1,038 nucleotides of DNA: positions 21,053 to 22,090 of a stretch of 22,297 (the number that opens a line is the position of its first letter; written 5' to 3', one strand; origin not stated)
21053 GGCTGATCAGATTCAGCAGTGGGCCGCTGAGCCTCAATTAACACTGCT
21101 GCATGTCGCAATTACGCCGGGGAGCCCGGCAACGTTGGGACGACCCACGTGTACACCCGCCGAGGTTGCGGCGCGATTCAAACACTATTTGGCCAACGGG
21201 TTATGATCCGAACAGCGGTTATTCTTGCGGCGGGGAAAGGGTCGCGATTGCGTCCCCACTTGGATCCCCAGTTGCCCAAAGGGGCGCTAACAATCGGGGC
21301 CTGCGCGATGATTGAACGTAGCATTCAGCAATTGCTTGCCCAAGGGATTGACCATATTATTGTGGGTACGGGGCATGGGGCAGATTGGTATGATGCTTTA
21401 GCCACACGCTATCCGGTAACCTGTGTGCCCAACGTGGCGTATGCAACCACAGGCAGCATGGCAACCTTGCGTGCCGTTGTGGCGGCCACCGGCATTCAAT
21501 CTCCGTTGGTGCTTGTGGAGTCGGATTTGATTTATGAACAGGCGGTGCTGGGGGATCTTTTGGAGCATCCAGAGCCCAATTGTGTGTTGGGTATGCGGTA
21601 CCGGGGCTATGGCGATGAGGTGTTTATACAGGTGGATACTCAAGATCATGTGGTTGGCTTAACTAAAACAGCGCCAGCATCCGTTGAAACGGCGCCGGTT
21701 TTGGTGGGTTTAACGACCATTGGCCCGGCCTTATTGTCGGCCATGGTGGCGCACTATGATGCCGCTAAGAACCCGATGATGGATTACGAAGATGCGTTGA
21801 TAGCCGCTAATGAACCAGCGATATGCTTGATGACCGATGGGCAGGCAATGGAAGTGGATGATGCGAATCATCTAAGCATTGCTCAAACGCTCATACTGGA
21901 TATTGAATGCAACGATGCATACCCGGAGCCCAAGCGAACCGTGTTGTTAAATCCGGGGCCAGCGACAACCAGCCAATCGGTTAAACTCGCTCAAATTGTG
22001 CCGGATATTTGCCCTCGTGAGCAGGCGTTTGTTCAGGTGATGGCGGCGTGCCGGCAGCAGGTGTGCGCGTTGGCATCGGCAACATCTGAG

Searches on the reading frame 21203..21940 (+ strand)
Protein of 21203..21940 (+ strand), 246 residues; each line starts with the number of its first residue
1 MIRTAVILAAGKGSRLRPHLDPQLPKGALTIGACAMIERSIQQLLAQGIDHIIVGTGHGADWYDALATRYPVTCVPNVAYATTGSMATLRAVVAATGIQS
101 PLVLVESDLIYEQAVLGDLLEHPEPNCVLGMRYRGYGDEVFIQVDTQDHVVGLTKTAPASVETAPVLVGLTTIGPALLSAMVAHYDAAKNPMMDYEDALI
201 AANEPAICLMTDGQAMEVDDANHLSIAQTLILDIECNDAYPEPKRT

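Call 8: search_solved_structures(query=window:21203-21940:+, max_evalue=0.01, show_alignments=2)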
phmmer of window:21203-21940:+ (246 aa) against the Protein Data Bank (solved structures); distinct sequences matched with E-value up to 0.01: 3.
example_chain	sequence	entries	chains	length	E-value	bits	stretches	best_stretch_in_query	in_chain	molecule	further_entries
6pd1_A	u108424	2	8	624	1.1e-38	136.5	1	1-228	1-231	Nucleotidyl transferase/aminotransferase, class V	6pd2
1jyk_A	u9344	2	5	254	1.2e-07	34.9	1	5-92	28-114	CTP:phosphocholine Cytidylyltransferase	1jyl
6plj_A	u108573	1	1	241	8.3e-05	25.7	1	4-126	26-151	nucleotidyl transferase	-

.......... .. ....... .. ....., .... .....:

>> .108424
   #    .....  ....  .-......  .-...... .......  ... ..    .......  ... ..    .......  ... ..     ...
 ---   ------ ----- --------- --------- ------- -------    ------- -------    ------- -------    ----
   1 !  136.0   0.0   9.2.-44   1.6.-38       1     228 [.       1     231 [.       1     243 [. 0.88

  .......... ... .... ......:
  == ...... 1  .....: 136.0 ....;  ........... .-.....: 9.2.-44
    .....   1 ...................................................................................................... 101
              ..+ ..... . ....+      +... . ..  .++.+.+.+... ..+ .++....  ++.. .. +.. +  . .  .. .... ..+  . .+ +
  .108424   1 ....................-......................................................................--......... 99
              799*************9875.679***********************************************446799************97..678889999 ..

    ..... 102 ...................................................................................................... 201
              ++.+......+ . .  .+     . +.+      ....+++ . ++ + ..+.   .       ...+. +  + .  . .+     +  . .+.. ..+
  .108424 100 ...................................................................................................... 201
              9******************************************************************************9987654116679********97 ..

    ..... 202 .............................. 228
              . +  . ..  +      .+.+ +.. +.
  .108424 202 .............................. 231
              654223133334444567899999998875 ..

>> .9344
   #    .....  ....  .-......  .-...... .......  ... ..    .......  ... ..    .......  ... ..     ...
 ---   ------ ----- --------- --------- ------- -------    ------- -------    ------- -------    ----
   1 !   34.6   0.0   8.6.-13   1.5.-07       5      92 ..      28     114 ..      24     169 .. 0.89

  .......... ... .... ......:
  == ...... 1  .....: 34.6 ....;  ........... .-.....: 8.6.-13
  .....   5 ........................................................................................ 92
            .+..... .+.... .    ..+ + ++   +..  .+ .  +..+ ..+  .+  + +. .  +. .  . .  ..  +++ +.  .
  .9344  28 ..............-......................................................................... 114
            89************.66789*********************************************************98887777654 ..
